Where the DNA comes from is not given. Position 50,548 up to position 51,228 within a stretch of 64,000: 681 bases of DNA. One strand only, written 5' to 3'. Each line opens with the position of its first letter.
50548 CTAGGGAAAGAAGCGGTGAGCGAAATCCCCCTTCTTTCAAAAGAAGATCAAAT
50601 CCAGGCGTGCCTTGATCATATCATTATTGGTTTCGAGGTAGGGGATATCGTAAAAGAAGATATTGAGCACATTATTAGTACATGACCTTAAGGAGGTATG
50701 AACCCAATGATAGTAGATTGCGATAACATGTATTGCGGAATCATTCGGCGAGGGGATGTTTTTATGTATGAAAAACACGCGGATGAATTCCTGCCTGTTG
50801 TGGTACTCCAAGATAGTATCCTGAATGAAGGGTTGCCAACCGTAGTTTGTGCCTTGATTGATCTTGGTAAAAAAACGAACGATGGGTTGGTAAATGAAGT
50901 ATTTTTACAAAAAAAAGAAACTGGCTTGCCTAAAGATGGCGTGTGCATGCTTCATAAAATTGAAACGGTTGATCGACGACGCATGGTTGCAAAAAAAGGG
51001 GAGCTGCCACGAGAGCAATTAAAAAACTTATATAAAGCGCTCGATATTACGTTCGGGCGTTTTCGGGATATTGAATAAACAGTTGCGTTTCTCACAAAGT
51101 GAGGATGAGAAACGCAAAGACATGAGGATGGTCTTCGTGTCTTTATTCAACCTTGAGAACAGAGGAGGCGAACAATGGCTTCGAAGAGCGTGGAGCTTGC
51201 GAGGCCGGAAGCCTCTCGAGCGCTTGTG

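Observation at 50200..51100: AT-rich three-gene cassette (RHH protein, acidic unknown and MazF/PemK-like toxin) inserted after the aaRS operon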

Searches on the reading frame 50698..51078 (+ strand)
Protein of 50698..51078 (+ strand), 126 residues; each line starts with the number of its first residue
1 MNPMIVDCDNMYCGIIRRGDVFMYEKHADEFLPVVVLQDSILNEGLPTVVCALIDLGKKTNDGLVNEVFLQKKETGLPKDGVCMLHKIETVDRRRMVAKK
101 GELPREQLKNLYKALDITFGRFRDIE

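Call 4: search_protein_families(library=pfam, proteins=[window:50698-51078:+], max_evalue=1)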
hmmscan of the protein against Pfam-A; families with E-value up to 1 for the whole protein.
window:50698-51078:+ (126 aa): 1 family
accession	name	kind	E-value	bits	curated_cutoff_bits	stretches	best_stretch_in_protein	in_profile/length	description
PF02452.23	PemK_toxin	-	2.8e-14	53.7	23.1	1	18-118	2-108/109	PemK-like, MazF-like toxin of type II toxin-antitoxin system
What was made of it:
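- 50707..51078 (+): ORF3, a PemK/MazF-fold protein of 123 aa. The start at 50707 fits the GGAGG spacing and the family N-terminus M-x-F-D-x-D-x-MYCG. An alternative ATG at 50698 gives 126 aa. Pfam PF02452 at 53.7 bits (call 4).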

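Call 5: search_protein_families(library=ncbifam, proteins=[window:50698-51078:+], max_evalue=1)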
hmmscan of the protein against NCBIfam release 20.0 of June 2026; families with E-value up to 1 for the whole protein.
window:50698-51078:+ (126 aa): 1 family
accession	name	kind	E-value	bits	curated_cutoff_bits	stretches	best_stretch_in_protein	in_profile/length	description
NF005386.0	PRK06931.1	equivalog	0.12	10.9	753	1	6-114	262-366/461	diaminobutyrate--2-oxoglutarate transaminase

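Call 6: search_protein_families(library=padloc, proteins=[window:50698-51078:+], max_evalue=1)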
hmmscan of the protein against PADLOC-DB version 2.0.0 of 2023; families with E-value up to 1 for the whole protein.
window:50698-51078:+ (126 aa): 1 family
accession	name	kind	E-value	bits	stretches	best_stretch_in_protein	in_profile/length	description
PDLC01167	CARF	-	0.053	11.4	1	20-47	43-70/196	"CARF, 4 TMs"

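Call 11: find_encoding_contigs(protein=window:50698-51078:+, flank=6000, max_places=10)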
Protein window:50698-51078:+ (126 aa): no gene with exactly this product is on record in the collection.

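Call 21: find_homologous_proteins(query=window:50698-51078:+, max_evalue=0.001)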
Query window:50698-51078:+ (126 aa): 25 proteins with E <= 0.001 among 29 candidates.
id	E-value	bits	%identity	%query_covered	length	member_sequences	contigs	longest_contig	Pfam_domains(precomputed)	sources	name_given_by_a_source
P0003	6.0e-71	254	100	92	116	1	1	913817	PF02452.24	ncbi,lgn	-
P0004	8.5e-52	192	76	92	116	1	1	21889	PF02452.24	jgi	jgi:mRNA-degrading endonuclease toxin of MazEF toxin-antitoxin module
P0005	1.1e-47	179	66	96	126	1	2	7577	PF02452.24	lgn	-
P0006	2.6e-42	162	63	96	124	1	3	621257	PF02452.24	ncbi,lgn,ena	-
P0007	3.0e-40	155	63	96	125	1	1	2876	PF02452.24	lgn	-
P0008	4.3e-40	154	62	96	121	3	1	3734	PF02452.24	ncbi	-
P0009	1.0e-39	153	60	98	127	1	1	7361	PF02452.24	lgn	-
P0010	1.5e-39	153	60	96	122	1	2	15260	PF02452.24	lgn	-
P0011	3.5e-39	152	59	96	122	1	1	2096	PF02452.24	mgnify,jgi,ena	mgnify:CR=1 FL=1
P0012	4.5e-39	151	60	96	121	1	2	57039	PF02452.24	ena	-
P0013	8.7e-39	150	61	96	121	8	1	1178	PF02452.24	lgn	-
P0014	2.7e-38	149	63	96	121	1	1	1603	PF02452.24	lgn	-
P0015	3.6e-38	148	60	97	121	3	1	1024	PF02452.24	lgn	-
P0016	3.0e-37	145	60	96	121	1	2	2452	PF02452.24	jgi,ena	-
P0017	4.8e-37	145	60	96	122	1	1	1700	PF02452.24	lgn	-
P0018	1.2e-36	143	58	96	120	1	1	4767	PF02452.24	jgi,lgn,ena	-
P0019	7.0e-36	141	57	96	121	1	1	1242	PF02452.24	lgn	-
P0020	1.1e-35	140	58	94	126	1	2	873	PF02452.24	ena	-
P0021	2.1e-35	139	55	98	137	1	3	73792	PF02452.24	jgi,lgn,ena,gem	-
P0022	1.9e-34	136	59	96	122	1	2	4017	PF02452.24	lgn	-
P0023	2.9e-34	136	59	92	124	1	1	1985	PF02452.24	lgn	-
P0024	1.2e-33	134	53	96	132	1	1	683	PF02452.24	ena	-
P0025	3.0e-33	132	55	98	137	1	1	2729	PF02452.24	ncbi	ncbi:MAG: type II toxin-antitoxin system PemK/MazF family toxin [Candidatus Magasanikbacteria bacter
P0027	9.4e-23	98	53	78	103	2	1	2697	PF02452.24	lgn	-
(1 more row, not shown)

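Call 22: find_encoding_contigs(protein=P0004, flank=4000, max_places=3)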
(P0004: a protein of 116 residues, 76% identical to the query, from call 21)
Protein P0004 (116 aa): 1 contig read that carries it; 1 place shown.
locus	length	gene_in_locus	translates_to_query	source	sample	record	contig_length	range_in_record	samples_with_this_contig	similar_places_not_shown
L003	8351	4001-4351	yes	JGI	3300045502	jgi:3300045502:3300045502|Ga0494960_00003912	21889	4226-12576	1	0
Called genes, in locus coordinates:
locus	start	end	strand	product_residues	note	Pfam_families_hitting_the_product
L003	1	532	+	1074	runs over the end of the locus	PF00133:tRNA-synt_1, PF01406:tRNA-synt_1e (faint), PF09334:tRNA-synt_1g (weak), PF00133:tRNA-synt_1 (weak), PF00300:His_Phos_1, PF00133:tRNA-synt_1, PF08264:Anticodon_1, PF10458:Val_tRNA-synt_C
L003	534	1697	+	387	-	PF00579:tRNA-synt_1b, PF22421:SYY_C-terminal, PF01479:S4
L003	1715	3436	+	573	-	PF03485:Arg_tRNA_synt_N, PF00750:tRNA-synt_1d, PF05746:DALR_1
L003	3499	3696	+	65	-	-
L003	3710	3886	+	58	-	-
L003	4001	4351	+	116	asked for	PF02452:PemK_toxin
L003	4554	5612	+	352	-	PF01118:Semialdhyde_dh (faint), PF00056:Ldh_1_N (weak)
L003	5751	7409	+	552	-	PF16927:HisKA_7TM, PF00512:HisKA, PF02518:HATPase_c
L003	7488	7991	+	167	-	PF04519:Bactofilin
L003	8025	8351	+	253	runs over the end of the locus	PF00781:DAGK_cat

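Call 23: find_encoding_contigs(protein=P0006, flank=4000, max_places=3)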
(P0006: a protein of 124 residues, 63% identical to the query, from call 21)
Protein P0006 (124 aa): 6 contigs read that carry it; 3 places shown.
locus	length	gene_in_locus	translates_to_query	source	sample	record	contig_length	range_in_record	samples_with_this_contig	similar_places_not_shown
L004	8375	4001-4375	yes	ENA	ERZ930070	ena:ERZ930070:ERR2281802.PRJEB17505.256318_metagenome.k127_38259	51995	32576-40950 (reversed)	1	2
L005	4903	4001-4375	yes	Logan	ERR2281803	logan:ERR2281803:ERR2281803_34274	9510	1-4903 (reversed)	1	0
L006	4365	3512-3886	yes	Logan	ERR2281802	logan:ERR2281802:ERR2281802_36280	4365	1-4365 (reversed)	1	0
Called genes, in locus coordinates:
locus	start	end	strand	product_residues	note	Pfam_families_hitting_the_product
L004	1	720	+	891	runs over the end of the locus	PF00133:tRNA-synt_1, PF09334:tRNA-synt_1g, PF00133:tRNA-synt_1, PF08264:Anticodon_1, PF10458:Val_tRNA-synt_C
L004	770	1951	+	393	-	PF00579:tRNA-synt_1b, PF22421:SYY_C-terminal, PF01479:S4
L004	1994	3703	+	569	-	PF03485:Arg_tRNA_synt_N, PF00750:tRNA-synt_1d, PF09334:tRNA-synt_1g (faint), PF05746:DALR_1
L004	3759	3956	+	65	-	-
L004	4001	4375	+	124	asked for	PF02452:PemK_toxin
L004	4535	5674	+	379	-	-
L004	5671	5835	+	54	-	-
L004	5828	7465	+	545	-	PF16927:HisKA_7TM, PF00512:HisKA, PF02518:HATPase_c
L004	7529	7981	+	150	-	PF04519:Bactofilin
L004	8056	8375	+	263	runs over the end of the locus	PF00781:DAGK_cat (weak)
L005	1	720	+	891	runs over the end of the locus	PF00133:tRNA-synt_1, PF09334:tRNA-synt_1g, PF00133:tRNA-synt_1, PF08264:Anticodon_1, PF10458:Val_tRNA-synt_C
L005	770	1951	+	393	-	PF00579:tRNA-synt_1b, PF22421:SYY_C-terminal, PF01479:S4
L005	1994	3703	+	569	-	PF03485:Arg_tRNA_synt_N, PF00750:tRNA-synt_1d, PF09334:tRNA-synt_1g (faint), PF05746:DALR_1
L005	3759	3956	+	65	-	-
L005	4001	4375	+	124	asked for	PF02452:PemK_toxin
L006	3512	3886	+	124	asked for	PF02452:PemK_toxin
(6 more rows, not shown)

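Call 24: find_encoding_contigs(protein=P0005, flank=4000, max_places=3)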
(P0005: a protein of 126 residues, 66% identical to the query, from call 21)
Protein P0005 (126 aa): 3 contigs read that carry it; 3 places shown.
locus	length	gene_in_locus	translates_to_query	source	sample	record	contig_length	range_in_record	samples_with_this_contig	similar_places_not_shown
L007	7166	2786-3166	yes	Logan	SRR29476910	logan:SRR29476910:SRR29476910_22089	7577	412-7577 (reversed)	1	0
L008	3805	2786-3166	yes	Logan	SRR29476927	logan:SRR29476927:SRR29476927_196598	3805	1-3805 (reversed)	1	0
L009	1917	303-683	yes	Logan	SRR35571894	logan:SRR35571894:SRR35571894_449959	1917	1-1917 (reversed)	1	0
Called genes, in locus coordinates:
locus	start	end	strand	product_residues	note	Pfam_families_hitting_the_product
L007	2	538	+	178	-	?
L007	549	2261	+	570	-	PF03485:Arg_tRNA_synt_N, PF00750:tRNA-synt_1d, PF05746:DALR_1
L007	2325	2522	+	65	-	-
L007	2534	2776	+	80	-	-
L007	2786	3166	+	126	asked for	PF02452:PemK_toxin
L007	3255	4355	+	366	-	-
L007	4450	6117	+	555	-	PF16927:HisKA_7TM, PF00512:HisKA, PF02518:HATPase_c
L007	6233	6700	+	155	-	PF04519:Bactofilin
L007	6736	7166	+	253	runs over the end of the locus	PF00781:DAGK_cat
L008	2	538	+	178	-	?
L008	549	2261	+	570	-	PF03485:Arg_tRNA_synt_N, PF00750:tRNA-synt_1d, PF05746:DALR_1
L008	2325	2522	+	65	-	-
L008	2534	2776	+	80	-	-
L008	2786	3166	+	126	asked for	PF02452:PemK_toxin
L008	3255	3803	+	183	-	?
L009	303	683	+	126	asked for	PF02452:PemK_toxin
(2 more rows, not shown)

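Call 37: find_related_loci(query=A2, collection=genome_contigs, flank=3000)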
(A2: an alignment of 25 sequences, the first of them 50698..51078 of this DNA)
Query A2 (126 aa) in genome_contigs; peptide patterns used: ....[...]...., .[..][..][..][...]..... (x = any residue, [..] = any of these).
35 stretches matched a pattern; 31 encode a relative of the query (tblastn E <= 1e-3); 31 distinct loci.
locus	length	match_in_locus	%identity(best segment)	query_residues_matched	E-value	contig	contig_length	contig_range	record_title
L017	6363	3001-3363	63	4-124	8e-47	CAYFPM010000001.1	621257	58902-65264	MAG TPA_asm: uncultured Gammaproteobacteria bacterium isolate ERP019367_co2_132 genome assembly, contig: NODE_4_length_6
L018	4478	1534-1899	59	4-124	1e-43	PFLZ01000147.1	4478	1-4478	MAG: Candidatus Magasanikbacteria bacterium CG_4_10_14_0_8_um_filter_42_12 CG_4_10_14_0.8_um_filter_scaffold_14926_c, wh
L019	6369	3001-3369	59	1-124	4e-43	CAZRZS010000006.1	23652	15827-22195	MAG TPA_asm: uncultured Gammaproteobacteria bacterium isolate binchicken_co387_82 genome assembly, contig: NODE_1892_len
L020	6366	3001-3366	59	4-124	2e-43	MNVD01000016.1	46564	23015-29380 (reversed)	MAG: Candidatus Magasanikbacteria bacterium CG1_02_41_34 cg1_0.2_scaffold_411_c, whole genome shotgun sequence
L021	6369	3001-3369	56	2-124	1e-42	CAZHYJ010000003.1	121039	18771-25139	MAG TPA_asm: uncultured Gammaproteobacteria bacterium isolate SRP263991_co7_335 genome assembly, contig: NODE_75_length_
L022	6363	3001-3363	57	4-124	2e-42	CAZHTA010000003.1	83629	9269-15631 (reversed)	MAG TPA_asm: uncultured Gammaproteobacteria bacterium isolate SRP272421_co2_50 genome assembly, contig: NODE_333_length_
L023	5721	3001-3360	61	4-124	3e-42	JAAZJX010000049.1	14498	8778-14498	MAG: Candidatus Magasanikiibacteriota bacterium isolate AS22ysBPME_155 96547_AS22, whole genome shotgun sequence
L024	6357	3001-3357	57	7-124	9e-42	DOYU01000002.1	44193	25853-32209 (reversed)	MAG TPA_asm: Candidatus Magasanikiibacteriota bacterium isolate UBA12086 contig_5839, whole genome shotgun sequence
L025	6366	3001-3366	59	2-124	2e-41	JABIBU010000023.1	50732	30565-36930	MAG: Candidatus Magasanikbacteria bacterium isolate SI048_bin34 k141_985455, whole genome shotgun sequence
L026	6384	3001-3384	55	4-124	2e-41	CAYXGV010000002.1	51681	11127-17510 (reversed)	MAG TPA_asm: uncultured Gammaproteobacteria bacterium isolate SRP178699_co1_205 genome assembly, contig: NODE_570_length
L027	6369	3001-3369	55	2-124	7e-40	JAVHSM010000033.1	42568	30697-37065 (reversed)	MAG: Candidatus Magasanikbacteria bacterium isolate WB02no7_39_12 NODE_267_length_42568_cov_7.593442, whole genome shotg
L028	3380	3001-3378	54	4-121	1e-39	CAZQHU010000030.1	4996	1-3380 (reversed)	MAG TPA_asm: uncultured Gammaproteobacteria bacterium isolate binchicken_co27_283 genome assembly, contig: NODE_29500_le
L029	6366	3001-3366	56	3-124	1e-39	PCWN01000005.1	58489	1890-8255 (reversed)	MAG: Candidatus Magasanikbacteria bacterium CG11_big_fil_rev_8_21_14_0_20_39_34 CG11_8_21_14_0.20_scaffold_574_c, whole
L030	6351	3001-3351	56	7-124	2e-39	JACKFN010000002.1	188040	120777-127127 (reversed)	MAG: Candidatus Nomurabacteria bacterium isolate HK-STAS-PATE-1 HK-STAS-PATE-1_2, whole genome shotgun sequence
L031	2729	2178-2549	55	1-124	9e-39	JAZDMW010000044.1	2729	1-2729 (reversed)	MAG: Candidatus Magasanikbacteria bacterium isolate MEGAHIT-group-0.681 k141_20847253, whole genome shotgun sequence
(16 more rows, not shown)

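Call 66: search_solved_structures(query=A2, max_evalue=0.01, show_alignments=5)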
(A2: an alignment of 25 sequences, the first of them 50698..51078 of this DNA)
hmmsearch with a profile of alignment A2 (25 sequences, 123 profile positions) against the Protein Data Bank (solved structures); distinct sequences matched with E-value up to 0.01: 11.
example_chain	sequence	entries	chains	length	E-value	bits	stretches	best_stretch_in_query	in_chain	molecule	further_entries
4of1_A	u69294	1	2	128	1.1e-14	57.8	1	12-117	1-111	mRNA interferase MazF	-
2mf2_A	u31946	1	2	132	1.2e-14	57.6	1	13-117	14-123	mRNA interferase MazF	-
4mzm_A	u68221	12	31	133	1.2e-14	57.6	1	13-117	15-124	mRNA interferase MazF | MazF mRNA interferase | Endoribonuclease MazF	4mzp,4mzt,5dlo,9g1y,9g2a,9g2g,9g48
7bxy_A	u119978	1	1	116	1.5e-12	50.9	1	12-117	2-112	mRNA interferase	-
4hke_A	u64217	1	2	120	1.5e-12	50.8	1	12-117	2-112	Addiction module toxin component PemK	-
4mdx_A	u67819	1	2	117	5.5e-12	49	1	12-116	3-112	mRNA interferase EndoA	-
4me7_A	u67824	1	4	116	6.2e-12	48.9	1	12-116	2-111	mRNA interferase EndoA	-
1ne8_A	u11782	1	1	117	6.2e-12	48.8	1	12-116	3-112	conserved hypothetical protein YDCE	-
5hk0_A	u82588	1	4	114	1e-06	32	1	25-111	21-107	Endoribonuclease MazF6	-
8zws_A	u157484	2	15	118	1.1e-06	31.9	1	25-111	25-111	Endoribonuclease MazF6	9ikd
5hk3_A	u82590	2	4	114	2.3e-05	27.6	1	25-111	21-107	Endoribonuclease MazF6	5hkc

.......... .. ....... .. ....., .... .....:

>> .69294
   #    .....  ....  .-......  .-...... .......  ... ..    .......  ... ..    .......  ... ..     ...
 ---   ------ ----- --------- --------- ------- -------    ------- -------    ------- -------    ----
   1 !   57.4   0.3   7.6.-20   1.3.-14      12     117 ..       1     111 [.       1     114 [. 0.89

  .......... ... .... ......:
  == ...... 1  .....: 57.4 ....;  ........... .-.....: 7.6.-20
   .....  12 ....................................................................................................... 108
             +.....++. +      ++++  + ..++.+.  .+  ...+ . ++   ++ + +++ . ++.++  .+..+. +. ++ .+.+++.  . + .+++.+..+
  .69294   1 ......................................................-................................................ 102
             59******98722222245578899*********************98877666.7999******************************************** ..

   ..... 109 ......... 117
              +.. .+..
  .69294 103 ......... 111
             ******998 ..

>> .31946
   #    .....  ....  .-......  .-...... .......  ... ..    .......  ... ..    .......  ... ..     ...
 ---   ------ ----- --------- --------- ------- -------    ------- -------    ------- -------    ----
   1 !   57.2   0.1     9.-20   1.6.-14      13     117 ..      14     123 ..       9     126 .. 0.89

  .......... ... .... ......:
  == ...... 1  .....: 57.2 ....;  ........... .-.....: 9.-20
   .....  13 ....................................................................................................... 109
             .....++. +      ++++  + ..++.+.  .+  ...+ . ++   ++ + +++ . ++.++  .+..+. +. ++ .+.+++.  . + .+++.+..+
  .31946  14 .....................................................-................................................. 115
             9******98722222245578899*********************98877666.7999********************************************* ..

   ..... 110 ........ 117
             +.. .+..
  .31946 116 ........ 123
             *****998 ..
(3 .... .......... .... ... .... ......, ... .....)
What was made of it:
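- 50707..51078 (+): The family profile against PDB gives S. aureus MazF 4mzm at 1.2e-14 and B. subtilis EndoA at 6e-12 (call 66).
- On PemK/MazF toxin family (PF02452): Profile positions 12-117 are aligned (call 66).
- Closest known: Gram-positive MazEF. Same: The toxin profile matches these MazF proteins best (E about 1e-14 to 6e-12, call 66).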

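Call 85: search_protein_families(library=phrogs, proteins=[window:50698-51078:+], max_evalue=1)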
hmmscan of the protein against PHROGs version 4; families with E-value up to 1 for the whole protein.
window:50698-51078:+ (126 aa): 4 families
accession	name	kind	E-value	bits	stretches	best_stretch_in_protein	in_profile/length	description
phrog_1936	-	moron, auxiliary metabolic gene and host takeover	3.8e-10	40.9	1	15-123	8-123/188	MazF-like growth inhibitor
phrog_9567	-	moron, auxiliary metabolic gene and host takeover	0.18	12.7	1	23-110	44-128/144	MazF-like growth inhibitor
phrog_2170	-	moron, auxiliary metabolic gene and host takeover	0.24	11.4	1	79-119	229-259/374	glycosyltransferase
phrog_28189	-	unknown function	0.33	12.1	1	21-57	18-54/107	-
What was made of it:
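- On PemK/MazF toxin family (PF02452): PHROG 'MazF-like growth inhibitor' at 3.8e-10 (call 85).
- ORF3 belongs to PemK/MazF (calls 4, 66, 85).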

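Call 95: search_dna_similar(query=window:50707-51075:+, collection=plasmids, mode=protein, max_evalue=0.001, max_rows=12)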
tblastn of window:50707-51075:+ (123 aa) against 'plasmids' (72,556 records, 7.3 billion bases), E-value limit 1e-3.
Records with a match: 8; places in all: 8; records where one place covers at least 80% of the query: 8.
Best place of each record, by identity: <60% 8.
By first word of the organism name: Listeria 2; Staphylococcus 1; Enterococcus 1; Limosilactobacillus 1; Subdoligranulum 1; Monoglobus 1; Aneurinibacillus 1.
By predicted mobility (MOB-suite, as given by PLSDB): non-mobilizable 7; conjugative 1.
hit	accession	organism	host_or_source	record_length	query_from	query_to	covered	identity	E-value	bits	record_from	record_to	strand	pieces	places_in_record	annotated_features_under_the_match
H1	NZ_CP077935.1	Staphylococcus aureus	Homo sapiens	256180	12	117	86%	32.1%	3e-7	54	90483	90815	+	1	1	type II toxin-antitoxin system PemK/MazF family toxin | mazE: type II toxin-antitoxin system antitoxin MazE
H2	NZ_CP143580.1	Enterococcus faecalis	Homo sapiens,bacterial isolate,sonicate ...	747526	12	121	89%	27.6%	1e-5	50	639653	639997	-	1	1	type II toxin-antitoxin system PemK/MazF family toxin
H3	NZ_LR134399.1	Listeria monocytogenes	Homo sapiens,Vein blood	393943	12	117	86%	28.6%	7e-5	48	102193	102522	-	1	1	type II toxin-antitoxin system PemK/MazF family toxin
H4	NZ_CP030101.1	Listeria monocytogenes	Environment,water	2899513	12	117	86%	28.6%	7e-5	48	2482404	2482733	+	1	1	none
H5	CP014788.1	Limosilactobacillus oris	human oral,whole organism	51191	8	117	89%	26.7%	3e-6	52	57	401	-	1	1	PemK family transcriptional regulator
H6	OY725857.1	Subdoligranulum variabile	-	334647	13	117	85%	27.0%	1e-6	53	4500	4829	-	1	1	none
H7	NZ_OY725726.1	Monoglobus pectinilyticus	-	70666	7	117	90%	25.4%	7e-5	48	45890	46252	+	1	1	type II toxin-antitoxin system PemK/MazF family toxin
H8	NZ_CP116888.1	Aneurinibacillus sp. Ricciae_BoGa-3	whole organism,Plant material,Lab grown ...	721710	12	117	86%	25.4%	9e-8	56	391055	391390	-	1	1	type II toxin-antitoxin system PemK/MazF family toxin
